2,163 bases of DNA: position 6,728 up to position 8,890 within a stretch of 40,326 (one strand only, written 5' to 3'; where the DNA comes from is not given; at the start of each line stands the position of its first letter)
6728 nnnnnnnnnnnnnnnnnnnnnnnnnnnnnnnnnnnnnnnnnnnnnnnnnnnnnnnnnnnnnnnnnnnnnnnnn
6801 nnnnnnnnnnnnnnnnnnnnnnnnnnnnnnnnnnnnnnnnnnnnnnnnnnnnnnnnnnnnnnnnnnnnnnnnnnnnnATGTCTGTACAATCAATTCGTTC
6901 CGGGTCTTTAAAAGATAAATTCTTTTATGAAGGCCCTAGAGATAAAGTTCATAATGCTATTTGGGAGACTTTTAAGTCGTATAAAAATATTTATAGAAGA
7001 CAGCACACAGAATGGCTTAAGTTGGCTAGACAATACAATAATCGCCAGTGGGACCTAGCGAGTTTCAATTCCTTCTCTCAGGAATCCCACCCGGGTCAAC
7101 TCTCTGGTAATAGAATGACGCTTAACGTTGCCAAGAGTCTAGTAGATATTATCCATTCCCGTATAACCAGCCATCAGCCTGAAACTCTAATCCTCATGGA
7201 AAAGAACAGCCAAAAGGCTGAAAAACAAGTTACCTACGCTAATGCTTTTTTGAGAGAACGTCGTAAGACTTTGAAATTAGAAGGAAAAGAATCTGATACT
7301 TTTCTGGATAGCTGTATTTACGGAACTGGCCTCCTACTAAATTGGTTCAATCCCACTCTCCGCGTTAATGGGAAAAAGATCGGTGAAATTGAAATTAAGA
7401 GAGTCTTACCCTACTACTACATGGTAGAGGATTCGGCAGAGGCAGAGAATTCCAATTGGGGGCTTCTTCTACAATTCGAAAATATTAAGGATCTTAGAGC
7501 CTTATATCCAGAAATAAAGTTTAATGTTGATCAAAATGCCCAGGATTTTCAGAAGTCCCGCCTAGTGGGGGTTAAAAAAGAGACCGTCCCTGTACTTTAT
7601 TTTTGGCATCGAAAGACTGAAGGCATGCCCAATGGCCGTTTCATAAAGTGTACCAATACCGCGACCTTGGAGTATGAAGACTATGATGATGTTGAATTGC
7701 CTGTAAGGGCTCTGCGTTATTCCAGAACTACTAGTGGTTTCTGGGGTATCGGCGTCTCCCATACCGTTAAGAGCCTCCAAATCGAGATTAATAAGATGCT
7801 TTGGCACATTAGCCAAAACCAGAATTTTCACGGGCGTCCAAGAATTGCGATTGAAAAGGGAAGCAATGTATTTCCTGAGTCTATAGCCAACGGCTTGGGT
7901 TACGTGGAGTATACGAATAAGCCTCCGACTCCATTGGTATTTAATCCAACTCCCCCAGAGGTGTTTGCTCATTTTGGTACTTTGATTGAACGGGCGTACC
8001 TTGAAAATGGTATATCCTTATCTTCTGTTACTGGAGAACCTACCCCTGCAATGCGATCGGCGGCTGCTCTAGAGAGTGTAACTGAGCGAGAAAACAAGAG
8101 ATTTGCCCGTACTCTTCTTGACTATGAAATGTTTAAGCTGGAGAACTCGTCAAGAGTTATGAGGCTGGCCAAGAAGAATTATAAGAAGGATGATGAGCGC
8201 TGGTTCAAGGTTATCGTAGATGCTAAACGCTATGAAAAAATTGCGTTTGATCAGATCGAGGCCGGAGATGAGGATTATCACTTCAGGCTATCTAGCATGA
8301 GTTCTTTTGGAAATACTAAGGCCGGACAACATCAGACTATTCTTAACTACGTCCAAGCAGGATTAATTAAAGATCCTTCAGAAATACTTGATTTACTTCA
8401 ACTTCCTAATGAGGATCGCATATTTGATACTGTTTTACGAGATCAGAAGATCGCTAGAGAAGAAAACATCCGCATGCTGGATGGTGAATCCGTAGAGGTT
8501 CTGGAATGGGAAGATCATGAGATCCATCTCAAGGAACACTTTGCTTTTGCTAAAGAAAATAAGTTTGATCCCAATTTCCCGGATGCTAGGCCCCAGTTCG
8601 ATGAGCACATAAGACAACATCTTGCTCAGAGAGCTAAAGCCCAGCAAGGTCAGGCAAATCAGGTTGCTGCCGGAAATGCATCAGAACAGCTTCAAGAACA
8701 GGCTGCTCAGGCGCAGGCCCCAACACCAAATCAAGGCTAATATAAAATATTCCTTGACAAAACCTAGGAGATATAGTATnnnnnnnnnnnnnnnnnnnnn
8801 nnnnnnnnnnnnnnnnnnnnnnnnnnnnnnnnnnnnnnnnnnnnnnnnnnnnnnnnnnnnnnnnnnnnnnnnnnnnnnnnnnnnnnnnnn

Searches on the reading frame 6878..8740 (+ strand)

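Call 40: search_protein_families(library=phrogs, proteins=[window:6878-8740:+], max_evalue=0.001)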
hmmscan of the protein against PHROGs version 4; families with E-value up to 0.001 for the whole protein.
window:6878-8740:+ (620 aa): 2 families
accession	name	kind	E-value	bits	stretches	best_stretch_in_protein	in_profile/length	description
phrog_156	-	head and packaging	2.7e-09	37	1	25-518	12-559/681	portal protein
phrog_332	-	connector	0.00014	21.4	1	27-371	13-360/560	head-tail adaptor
